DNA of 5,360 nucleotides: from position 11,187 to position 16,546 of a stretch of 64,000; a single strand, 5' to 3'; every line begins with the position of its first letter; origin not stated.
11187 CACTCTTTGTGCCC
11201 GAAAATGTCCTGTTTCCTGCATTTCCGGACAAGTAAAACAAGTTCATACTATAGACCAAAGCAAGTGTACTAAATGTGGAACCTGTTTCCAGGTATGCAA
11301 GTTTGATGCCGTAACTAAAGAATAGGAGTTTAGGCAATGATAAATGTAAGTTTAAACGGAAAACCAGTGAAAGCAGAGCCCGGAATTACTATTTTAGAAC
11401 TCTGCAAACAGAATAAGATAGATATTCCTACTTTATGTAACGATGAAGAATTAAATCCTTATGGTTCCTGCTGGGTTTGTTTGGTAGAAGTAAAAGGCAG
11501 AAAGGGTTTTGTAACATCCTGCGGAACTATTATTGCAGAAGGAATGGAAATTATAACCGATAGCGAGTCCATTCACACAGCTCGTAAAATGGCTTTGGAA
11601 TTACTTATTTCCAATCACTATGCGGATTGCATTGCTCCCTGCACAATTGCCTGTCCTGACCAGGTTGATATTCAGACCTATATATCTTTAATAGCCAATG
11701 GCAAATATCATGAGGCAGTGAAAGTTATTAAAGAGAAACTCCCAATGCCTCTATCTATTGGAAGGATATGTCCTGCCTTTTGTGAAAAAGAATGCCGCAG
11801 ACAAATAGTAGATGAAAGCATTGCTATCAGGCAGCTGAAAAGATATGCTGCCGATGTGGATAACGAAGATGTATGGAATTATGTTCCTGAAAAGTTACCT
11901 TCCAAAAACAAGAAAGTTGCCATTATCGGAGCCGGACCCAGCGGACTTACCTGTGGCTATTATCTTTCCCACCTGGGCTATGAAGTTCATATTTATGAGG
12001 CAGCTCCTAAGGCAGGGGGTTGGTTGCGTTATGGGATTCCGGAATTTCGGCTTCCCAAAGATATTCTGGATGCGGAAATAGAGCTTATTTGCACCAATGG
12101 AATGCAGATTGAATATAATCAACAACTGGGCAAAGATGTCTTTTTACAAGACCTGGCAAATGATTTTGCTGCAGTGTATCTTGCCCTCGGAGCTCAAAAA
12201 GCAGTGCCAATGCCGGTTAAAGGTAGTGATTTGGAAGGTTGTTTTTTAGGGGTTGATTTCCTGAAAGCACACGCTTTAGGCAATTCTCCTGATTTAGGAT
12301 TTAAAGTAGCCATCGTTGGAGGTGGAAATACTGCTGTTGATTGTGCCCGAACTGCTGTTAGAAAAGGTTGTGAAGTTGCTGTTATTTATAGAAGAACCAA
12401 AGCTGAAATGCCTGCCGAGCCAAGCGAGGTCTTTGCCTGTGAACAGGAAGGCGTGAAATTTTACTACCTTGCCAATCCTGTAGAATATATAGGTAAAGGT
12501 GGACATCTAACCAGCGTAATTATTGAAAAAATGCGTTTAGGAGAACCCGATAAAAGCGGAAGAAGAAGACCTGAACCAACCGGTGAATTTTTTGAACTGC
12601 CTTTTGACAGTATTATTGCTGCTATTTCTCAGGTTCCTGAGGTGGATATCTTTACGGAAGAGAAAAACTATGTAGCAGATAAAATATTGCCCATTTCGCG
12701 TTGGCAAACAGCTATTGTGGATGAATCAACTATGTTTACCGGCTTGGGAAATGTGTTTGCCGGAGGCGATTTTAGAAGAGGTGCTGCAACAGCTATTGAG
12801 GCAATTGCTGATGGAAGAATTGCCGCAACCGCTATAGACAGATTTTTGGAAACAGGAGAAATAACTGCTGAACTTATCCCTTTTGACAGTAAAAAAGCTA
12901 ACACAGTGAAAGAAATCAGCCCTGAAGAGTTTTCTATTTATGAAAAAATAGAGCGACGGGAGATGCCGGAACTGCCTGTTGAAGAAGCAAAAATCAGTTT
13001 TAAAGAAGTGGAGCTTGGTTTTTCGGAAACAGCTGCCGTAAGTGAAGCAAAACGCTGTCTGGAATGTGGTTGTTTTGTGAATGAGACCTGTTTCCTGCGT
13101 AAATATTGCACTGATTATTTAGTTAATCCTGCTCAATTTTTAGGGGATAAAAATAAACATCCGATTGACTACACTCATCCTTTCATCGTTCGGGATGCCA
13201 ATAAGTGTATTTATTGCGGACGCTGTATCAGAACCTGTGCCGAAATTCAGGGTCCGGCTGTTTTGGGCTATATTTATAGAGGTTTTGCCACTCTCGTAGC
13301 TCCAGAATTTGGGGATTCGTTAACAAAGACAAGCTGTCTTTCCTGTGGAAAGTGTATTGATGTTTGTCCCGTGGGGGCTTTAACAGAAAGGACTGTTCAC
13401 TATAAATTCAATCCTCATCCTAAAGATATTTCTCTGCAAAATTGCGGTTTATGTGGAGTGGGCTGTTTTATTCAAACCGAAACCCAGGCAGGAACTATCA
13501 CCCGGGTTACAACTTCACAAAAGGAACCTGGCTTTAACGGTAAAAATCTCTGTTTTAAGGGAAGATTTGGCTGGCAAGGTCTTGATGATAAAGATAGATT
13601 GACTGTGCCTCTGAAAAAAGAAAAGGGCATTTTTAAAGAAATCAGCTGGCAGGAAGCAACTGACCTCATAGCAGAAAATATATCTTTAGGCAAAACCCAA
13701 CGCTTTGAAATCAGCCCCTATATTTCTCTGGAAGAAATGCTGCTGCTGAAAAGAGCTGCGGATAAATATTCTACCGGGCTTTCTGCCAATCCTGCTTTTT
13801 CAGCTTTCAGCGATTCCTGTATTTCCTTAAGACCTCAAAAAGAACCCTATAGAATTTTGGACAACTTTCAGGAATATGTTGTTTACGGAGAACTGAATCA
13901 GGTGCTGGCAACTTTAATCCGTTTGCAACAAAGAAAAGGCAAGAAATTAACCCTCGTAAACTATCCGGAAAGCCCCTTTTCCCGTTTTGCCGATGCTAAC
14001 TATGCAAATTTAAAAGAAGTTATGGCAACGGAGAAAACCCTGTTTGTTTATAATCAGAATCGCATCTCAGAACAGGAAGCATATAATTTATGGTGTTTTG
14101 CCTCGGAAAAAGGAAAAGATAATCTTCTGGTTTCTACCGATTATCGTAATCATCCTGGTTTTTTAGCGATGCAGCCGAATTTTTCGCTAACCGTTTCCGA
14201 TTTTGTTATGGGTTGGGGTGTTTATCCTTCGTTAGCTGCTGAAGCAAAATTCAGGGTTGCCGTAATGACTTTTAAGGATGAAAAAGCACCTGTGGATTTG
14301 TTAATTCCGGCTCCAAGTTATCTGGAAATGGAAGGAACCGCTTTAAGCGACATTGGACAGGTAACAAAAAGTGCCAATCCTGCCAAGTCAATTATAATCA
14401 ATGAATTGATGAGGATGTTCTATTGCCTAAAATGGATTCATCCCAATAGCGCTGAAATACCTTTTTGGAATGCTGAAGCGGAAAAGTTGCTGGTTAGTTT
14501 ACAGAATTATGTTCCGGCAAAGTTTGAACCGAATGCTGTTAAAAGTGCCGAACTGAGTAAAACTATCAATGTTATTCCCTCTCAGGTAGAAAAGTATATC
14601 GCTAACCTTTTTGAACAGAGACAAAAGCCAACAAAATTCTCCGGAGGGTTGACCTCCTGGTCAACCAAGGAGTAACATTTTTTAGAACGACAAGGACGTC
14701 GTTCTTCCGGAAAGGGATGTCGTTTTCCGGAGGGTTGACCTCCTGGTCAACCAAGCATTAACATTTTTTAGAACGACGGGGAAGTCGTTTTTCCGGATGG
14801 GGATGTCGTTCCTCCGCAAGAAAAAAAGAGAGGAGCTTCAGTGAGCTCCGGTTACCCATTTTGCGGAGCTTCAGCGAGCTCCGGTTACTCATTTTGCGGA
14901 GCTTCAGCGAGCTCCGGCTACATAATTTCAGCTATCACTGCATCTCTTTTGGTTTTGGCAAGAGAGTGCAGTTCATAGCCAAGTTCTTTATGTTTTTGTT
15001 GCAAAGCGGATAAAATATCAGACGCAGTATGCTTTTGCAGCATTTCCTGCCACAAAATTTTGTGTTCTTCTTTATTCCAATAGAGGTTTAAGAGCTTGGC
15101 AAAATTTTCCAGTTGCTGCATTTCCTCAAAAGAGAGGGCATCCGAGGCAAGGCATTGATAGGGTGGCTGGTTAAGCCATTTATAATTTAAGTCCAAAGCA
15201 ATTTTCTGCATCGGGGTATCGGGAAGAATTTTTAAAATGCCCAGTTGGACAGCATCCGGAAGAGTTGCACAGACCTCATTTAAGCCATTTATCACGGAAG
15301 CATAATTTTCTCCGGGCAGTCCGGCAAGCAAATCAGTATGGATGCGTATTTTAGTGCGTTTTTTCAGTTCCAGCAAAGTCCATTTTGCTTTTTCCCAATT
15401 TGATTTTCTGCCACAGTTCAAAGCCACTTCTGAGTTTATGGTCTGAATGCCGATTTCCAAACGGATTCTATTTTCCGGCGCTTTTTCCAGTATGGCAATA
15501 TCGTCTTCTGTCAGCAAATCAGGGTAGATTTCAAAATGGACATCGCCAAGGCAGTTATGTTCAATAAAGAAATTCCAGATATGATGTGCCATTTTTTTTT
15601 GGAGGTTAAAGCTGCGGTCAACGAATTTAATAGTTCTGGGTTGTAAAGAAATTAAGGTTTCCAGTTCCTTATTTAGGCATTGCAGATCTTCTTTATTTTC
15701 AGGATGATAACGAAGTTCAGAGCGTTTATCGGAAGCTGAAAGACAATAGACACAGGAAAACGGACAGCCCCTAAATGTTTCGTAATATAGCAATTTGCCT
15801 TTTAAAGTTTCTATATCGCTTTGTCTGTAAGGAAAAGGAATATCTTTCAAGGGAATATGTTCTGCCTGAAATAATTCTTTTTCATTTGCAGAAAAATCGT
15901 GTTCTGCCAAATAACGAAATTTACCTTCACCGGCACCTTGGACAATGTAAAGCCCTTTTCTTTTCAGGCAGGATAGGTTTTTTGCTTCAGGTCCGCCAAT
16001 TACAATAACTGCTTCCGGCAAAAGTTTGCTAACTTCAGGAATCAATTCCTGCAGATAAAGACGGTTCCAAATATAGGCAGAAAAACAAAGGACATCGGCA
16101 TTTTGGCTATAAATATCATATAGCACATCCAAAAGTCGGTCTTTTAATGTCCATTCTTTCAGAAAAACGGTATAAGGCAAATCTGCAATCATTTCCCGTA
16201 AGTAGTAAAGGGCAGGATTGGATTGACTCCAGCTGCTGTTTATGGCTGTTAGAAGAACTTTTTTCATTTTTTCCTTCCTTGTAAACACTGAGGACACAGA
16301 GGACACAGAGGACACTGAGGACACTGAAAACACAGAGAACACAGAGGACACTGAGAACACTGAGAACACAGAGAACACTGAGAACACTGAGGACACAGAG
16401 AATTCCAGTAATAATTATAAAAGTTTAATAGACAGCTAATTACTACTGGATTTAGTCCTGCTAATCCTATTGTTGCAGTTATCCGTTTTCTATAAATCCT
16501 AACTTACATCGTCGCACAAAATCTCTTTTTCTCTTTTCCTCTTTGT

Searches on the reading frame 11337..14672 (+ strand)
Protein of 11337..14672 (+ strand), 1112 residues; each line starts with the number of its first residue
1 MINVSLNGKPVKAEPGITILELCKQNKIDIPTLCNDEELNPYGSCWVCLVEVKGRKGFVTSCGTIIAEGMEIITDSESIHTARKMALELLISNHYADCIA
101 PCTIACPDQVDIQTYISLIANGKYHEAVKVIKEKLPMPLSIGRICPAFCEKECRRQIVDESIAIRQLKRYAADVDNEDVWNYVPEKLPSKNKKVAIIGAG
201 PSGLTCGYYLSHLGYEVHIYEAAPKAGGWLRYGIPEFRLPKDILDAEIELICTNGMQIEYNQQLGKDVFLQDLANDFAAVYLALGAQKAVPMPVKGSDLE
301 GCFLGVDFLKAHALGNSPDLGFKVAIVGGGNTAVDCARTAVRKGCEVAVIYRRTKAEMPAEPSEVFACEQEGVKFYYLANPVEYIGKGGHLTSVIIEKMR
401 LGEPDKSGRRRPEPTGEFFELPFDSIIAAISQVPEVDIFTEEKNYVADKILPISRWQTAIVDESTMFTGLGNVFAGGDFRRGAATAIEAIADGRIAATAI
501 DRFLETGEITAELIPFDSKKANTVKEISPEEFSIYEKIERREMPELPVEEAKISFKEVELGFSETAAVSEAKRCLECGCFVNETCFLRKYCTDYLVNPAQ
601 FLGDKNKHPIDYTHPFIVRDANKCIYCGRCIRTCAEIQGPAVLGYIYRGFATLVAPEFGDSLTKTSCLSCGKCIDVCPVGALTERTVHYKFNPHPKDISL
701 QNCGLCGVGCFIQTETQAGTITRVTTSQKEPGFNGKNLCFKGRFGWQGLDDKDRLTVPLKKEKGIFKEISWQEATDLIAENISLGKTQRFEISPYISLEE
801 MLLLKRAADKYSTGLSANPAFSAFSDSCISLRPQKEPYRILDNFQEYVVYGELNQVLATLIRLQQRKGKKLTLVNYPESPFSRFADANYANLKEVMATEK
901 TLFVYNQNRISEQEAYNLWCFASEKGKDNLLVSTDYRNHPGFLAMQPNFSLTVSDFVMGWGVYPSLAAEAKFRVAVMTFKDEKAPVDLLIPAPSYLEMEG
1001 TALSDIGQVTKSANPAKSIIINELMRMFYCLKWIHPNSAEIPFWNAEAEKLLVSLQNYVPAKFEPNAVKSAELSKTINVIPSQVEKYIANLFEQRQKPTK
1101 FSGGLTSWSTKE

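Call 108: search_protein_families(library=padloc, proteins=[window:11337-14672:+], max_evalue=0.000001)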
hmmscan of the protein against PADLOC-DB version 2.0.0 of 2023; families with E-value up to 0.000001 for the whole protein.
window:11337-14672:+ (1112 aa): 1 family
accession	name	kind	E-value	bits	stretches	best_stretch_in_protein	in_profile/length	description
PDLC01086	C3a186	-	6.4e-08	30.3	1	192-229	1-38/384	"C-3?,4? desaturase"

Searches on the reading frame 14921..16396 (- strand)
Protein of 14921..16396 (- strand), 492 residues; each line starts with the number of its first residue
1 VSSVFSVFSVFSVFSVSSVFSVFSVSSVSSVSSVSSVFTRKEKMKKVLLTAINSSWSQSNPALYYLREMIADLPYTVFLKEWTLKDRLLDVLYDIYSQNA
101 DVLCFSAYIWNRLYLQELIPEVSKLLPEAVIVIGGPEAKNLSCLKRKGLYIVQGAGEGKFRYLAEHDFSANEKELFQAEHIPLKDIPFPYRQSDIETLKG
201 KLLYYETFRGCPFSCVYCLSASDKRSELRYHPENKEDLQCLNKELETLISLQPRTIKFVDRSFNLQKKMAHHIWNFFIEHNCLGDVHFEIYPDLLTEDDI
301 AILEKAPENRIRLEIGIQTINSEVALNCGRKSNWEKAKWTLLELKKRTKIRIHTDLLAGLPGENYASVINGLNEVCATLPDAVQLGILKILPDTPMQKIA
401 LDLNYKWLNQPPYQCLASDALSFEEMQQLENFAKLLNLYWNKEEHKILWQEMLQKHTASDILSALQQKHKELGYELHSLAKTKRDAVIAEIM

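Call 108: search_protein_families(library=padloc, proteins=[window:14921-16396:-], max_evalue=0.000001)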
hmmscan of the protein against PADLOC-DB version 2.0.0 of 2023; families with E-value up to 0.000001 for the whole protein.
window:14921-16396:- (492 aa): 1 family
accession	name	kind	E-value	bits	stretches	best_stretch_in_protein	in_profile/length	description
PDLC04689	PDC-M51A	-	7.9e-27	92.1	1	93-437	63-412/420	-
